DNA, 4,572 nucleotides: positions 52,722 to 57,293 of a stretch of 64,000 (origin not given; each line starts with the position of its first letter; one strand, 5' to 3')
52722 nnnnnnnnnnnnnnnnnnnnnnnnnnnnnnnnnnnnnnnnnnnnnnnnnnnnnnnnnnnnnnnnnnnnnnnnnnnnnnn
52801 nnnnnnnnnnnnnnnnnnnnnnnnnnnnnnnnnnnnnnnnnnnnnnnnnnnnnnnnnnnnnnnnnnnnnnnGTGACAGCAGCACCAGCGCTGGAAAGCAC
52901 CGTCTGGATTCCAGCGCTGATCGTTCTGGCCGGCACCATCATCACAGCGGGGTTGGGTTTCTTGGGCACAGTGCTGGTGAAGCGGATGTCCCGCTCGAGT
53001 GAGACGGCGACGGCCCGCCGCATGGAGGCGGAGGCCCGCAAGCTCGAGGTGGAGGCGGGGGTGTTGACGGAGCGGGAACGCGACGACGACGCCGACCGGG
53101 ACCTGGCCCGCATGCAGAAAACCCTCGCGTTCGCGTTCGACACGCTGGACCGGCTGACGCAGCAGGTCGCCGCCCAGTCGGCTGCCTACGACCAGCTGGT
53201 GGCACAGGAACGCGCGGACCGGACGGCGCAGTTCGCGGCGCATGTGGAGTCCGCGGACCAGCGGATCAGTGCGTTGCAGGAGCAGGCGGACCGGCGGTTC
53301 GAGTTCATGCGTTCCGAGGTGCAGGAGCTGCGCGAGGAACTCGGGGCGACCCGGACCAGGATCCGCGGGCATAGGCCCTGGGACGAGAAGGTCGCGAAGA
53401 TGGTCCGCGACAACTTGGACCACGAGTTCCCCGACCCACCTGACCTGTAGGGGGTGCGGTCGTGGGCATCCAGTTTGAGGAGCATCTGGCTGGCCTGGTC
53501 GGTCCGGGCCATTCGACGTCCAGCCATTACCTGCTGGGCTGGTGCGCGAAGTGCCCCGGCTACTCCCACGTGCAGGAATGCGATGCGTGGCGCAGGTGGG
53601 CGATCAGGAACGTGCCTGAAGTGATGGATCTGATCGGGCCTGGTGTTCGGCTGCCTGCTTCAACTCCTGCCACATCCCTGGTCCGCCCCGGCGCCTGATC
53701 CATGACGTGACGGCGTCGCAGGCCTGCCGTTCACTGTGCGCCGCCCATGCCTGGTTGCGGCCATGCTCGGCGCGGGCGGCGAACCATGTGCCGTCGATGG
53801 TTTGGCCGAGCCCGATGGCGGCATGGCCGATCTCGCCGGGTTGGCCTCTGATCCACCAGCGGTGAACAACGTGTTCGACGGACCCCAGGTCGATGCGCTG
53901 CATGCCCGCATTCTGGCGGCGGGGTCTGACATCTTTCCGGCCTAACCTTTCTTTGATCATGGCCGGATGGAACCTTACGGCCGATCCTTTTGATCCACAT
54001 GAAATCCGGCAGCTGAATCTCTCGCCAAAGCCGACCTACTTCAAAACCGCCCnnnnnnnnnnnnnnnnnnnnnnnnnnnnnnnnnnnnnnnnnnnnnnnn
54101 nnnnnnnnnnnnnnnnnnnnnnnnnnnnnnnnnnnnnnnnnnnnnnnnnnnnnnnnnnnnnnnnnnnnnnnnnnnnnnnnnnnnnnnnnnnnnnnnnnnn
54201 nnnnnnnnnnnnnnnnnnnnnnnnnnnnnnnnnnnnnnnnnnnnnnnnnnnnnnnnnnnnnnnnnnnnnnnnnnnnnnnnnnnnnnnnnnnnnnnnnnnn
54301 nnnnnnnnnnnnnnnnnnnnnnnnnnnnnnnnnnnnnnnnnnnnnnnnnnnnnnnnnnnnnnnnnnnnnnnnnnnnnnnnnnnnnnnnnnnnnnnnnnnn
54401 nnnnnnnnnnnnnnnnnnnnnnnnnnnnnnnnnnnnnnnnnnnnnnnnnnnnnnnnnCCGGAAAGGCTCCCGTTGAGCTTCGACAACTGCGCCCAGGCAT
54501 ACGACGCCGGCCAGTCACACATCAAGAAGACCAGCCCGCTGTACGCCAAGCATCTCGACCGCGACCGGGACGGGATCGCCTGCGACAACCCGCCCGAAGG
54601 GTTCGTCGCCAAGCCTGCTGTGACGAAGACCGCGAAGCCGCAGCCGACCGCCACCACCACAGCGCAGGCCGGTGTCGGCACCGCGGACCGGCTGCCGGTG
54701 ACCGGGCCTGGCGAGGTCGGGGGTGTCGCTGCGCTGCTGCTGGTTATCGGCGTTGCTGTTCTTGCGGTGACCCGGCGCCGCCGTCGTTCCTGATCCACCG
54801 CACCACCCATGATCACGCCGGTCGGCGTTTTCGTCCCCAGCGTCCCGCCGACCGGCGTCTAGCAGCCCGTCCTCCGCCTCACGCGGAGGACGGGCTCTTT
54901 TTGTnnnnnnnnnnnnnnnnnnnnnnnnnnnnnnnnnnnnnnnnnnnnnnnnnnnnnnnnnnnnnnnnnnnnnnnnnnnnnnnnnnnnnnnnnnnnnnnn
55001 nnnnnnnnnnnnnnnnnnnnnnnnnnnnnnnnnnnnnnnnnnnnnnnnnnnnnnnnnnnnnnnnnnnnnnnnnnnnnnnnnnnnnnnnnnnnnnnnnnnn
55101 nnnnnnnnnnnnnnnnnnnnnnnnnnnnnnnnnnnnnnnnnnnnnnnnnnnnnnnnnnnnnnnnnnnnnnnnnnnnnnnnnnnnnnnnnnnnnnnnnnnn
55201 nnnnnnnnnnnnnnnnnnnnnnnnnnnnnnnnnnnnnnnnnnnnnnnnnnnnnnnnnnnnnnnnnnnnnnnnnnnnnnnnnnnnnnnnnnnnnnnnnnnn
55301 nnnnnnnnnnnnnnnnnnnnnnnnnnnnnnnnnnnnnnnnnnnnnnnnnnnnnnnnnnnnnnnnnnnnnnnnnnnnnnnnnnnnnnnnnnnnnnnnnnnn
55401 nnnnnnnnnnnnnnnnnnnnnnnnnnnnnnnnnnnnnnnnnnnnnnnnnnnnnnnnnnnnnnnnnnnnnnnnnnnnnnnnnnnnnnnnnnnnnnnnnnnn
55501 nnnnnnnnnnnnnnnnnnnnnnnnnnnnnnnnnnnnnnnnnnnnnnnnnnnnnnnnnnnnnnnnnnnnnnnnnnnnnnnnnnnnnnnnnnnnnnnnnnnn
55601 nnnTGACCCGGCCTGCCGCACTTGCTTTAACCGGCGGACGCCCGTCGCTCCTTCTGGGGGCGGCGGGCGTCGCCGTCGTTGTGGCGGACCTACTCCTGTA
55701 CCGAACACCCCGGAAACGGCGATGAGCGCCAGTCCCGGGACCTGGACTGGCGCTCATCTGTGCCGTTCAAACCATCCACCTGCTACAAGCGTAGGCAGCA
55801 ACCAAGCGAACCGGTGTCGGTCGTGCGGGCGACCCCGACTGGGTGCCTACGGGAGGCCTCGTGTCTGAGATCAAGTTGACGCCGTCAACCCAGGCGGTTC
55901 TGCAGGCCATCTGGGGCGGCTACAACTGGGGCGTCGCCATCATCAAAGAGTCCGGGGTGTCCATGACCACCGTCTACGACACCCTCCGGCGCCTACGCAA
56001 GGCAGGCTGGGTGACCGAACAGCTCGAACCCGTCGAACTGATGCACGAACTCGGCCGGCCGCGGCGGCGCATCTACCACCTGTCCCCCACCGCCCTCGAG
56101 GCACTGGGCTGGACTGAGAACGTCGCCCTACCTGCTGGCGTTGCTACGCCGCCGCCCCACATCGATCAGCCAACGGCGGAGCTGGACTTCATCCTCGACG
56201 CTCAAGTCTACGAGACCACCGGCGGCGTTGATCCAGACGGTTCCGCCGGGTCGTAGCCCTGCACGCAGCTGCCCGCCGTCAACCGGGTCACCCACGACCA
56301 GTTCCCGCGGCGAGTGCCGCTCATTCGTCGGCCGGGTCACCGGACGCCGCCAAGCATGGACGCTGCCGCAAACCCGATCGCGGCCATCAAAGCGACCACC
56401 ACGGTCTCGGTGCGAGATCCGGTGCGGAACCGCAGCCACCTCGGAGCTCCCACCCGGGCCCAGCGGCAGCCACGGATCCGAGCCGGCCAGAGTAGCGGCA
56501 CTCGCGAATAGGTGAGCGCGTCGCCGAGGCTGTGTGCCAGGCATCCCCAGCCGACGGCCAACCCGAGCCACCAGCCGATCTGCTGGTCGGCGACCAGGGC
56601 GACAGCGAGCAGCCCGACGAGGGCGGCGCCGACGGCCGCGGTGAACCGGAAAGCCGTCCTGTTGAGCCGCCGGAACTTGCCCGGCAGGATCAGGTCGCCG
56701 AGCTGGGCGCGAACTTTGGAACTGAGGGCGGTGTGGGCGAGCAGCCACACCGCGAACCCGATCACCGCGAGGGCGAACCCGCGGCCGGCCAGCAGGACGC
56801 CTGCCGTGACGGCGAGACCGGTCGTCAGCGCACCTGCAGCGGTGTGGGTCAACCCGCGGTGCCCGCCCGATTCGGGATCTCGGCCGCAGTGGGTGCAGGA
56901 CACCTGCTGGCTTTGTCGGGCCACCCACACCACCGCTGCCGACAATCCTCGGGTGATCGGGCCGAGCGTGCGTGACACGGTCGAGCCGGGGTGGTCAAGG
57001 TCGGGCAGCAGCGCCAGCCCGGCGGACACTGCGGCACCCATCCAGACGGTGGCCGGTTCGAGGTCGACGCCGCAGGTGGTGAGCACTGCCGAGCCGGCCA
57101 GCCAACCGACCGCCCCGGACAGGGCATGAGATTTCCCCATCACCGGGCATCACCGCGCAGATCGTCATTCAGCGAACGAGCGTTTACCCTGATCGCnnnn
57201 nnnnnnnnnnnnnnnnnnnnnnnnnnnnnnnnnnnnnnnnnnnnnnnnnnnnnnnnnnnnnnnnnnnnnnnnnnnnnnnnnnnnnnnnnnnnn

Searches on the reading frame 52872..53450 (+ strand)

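Call 49: search_protein_families(library=pfam, proteins=[window:52872-53450:+], max_evalue=0.01)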
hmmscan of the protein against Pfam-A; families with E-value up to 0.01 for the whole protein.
window:52872-53450:+ (192 aa): 1 family
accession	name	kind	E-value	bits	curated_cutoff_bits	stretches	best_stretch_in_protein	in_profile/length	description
PF01519.22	DUF16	-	0.0097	16.8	40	0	71-140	29-97/104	Protein of unknown function DUF16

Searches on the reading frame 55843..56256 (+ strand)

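Call 49: search_protein_families(library=pfam, proteins=[window:55843-56256:+], max_evalue=0.01)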
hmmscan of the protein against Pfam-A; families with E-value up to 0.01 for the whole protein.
window:55843-56256:+ (137 aa): 3 families
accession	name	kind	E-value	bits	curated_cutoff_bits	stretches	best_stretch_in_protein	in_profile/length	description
PF01978.25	TrmB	-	7.5e-08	32.6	25.6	1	33-60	28-55/68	Sugar-specific transcriptional regulator TrmB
PF03551.20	PadR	-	5.3e-05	23.6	27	1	38-82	25-67/75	Transcriptional regulator PadR-like family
PF22798.2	DUF5817_CT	-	0.0056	16.9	29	0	35-60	23-48/54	DUF5817, C-terminal domain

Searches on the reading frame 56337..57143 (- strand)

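Call 49: search_protein_families(library=pfam, proteins=[window:56337-57143:-], max_evalue=0.01)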
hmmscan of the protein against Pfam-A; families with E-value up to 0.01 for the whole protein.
window:56337-57143:- (268 aa): 1 family
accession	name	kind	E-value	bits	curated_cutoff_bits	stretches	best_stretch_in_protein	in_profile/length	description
PF04307.19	YdjM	-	6.8e-22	78.2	29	2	1-139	1-104/176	YdjM inner membrane protein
